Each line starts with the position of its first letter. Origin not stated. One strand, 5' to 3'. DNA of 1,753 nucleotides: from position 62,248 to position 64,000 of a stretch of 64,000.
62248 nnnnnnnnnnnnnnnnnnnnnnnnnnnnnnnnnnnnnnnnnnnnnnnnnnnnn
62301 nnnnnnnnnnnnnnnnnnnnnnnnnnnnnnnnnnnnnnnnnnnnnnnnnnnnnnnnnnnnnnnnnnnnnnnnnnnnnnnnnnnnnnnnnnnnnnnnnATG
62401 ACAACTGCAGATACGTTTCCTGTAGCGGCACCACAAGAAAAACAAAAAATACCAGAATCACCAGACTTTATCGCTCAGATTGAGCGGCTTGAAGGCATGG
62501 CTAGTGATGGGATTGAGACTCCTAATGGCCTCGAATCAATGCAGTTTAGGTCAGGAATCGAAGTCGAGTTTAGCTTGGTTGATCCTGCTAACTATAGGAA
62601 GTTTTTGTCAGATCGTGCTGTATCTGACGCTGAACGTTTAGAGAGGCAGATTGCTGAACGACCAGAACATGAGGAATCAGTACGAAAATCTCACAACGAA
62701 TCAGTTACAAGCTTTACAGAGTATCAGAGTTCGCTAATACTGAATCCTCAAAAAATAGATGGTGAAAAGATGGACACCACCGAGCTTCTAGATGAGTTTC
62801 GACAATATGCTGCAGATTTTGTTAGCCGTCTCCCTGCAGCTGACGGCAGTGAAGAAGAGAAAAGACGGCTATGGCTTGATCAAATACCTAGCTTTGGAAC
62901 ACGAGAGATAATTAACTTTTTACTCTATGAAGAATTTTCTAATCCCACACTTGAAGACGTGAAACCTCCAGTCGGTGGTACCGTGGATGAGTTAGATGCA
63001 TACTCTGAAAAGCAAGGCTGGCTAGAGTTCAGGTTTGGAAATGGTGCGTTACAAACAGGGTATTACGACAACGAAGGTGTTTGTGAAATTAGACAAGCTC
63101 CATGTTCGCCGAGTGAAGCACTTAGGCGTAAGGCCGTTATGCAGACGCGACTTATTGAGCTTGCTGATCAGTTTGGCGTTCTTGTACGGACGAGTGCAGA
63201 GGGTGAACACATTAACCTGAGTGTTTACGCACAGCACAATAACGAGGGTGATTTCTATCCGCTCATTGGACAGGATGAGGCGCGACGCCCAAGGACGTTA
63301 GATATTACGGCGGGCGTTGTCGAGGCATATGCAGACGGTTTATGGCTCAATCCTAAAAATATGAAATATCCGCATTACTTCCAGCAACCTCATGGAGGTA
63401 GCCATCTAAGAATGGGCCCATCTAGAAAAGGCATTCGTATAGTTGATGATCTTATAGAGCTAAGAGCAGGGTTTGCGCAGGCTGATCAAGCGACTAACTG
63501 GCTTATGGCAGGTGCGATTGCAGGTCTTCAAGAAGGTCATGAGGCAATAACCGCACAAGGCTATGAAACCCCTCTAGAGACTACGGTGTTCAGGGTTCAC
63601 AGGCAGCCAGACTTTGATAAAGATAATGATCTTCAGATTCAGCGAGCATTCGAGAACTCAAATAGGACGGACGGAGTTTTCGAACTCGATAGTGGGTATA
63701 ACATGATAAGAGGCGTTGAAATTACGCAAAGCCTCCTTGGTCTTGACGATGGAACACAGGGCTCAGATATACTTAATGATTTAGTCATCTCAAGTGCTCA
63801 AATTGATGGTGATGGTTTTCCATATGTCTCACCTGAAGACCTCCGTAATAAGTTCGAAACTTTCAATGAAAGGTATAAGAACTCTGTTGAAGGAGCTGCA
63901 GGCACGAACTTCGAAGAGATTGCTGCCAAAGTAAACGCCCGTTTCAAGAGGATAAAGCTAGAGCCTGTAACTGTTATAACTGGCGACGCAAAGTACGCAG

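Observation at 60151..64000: Candidate cyclic-oligonucleotide-type defence cassette: XRE regulator, secreted protein, SMODS-like NTase, SLATT-like 2TM effector, and an adjacent GS type III-like ligase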

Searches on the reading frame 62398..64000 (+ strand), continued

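Call 65: fold_search(model_id=the predicted structure, library=pdb)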
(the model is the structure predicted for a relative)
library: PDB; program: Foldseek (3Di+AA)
matches with E <= 10: 246; with E <= 0.001: 32
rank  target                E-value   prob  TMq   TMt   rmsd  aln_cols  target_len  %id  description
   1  9qur_E                5.9e-05  1.00  0.28  0.36  11.1       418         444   10  Crystal structure of gamma-Glutamyl-Methylamide Synthetase from Methylovorus mays (MmGmaS) in complex with ATPgS (released 2026-01-28)
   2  7cql_A                6.2e-05  1.00  0.27  0.35   9.7       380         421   13  Apo GmaS without ligand (released 2020-11-18)
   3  9qur_D                7.9e-05  1.00  0.29  0.36  11.3       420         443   10  Crystal structure of gamma-Glutamyl-Methylamide Synthetase from Methylovorus mays (MmGmaS) in complex with ATPgS (released 2026-01-28)
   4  9qur_A                1.3e-04  1.00  0.27  0.34  10.3       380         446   10  Crystal structure of gamma-Glutamyl-Methylamide Synthetase from Methylovorus mays (MmGmaS) in complex with ATPgS (released 2026-01-28)
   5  7cqw_A                2.1e-04  1.00  0.27  0.35   9.5       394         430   13  GmaS/ADP complex-Conformation 1 (released 2020-11-18)
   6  7tf6_A                2.5e-04  1.00  0.32  0.40  13.7       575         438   10  S. aureus GS(12)-Q-GlnR peptide (released 2022-06-29)
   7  11zs_A                2.6e-04  1.00  0.26  0.34  11.1       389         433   12  Cryo EM structure of glutamine synthetase from Brucella melitensis (released 2026-04-08)
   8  9n4x_C                2.8e-04  1.00  0.21  0.28  11.4       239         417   15  CryoEM structure of the Azotobacter vinelandii glutamine synthetase (released 2025-07-30)
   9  5dm3_F                2.9e-04  1.00  0.26  0.38   7.4       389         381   12  Crystal Structure of Glutamine Synthetase from Chromohalobacter salexigens DSM 3043(Csal_0679, TARGET EFI-550015) with (released 2015-09-16)
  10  7tdv_A                2.9e-04  1.00  0.31  0.39  12.7       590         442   10  Crystal structure of S. aureus glutamine synthetase in Met-Sox-P/ADP transition state complex (released 2022-06-29)
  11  5dm3_C                3.1e-04  1.00  0.28  0.39   7.0       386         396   11  Crystal Structure of Glutamine Synthetase from Chromohalobacter salexigens DSM 3043(Csal_0679, TARGET EFI-550015) with (released 2015-09-16)
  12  9n4x_A                3.4e-04  1.00  0.21  0.27  12.6       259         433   13  CryoEM structure of the Azotobacter vinelandii glutamine synthetase (released 2025-07-30)
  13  4s17_F                3.9e-04  1.00  0.22  0.27   7.5       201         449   14  The crystal structure of glutamine synthetase from Bifidobacterium adolescentis ATCC 15703 (released 2015-01-28)
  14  8v1y_A                4.8e-04  1.00  0.22  0.26  19.4       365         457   13  Composite map of AMPylated GlnA bound to hinT (released 2024-11-27)
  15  4lnn_I                5.1e-04  1.00  0.28  0.36  10.6       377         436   10  B. subtilis glutamine synthetase structures reveal large active site conformational changes and basis for isoenzyme sp (released 2013-11-13)
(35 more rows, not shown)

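Call 75: find_encoding_contigs(protein=P0262, flank=8000, max_places=3)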
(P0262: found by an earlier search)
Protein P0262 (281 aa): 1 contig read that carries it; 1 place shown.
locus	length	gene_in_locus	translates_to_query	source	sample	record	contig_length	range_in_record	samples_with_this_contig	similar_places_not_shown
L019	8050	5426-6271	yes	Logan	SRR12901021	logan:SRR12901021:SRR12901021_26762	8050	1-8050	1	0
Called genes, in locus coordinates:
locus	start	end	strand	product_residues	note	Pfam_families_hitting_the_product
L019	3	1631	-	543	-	?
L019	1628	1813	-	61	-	PF12728:HTH_17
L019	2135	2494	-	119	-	-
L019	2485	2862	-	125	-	-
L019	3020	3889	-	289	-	-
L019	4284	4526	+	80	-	-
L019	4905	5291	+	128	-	-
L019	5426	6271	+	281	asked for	PF18144:SMODS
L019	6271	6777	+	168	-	-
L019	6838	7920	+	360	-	-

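Call 87: search_protein_families(library=padloc, proteins=[L019:3020-3889:-, P0001, L019:6838-7920:+], max_evalue=0.01)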
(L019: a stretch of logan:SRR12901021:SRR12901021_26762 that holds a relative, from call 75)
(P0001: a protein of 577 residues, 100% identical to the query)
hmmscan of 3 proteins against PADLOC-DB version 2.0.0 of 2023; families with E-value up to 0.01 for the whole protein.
L019:3020-3889:- (289 aa): 0 families

P0001 (577 aa): 0 families

L019:6838-7920:+ (360 aa): 0 families

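Call 88: search_protein_families(library=pfam, proteins=[P0001, L019:3020-3889:-, L019:6838-7920:+, L003:9703-10389:+], max_evalue=0.01)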
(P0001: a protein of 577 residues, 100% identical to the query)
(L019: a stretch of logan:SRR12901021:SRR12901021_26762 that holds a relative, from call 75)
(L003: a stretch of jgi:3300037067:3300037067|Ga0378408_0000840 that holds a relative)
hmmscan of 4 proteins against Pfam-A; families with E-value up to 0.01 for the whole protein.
P0001 (577 aa): 0 families

L019:3020-3889:- (289 aa): 0 families

L019:6838-7920:+ (360 aa): 0 families

L003:9703-10389:+ (228 aa): 1 family
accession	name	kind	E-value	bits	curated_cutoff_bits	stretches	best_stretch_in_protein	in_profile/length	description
PF02661.23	Fic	-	3.1e-06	28.4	24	1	128-150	69-91/93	Fic/DOC family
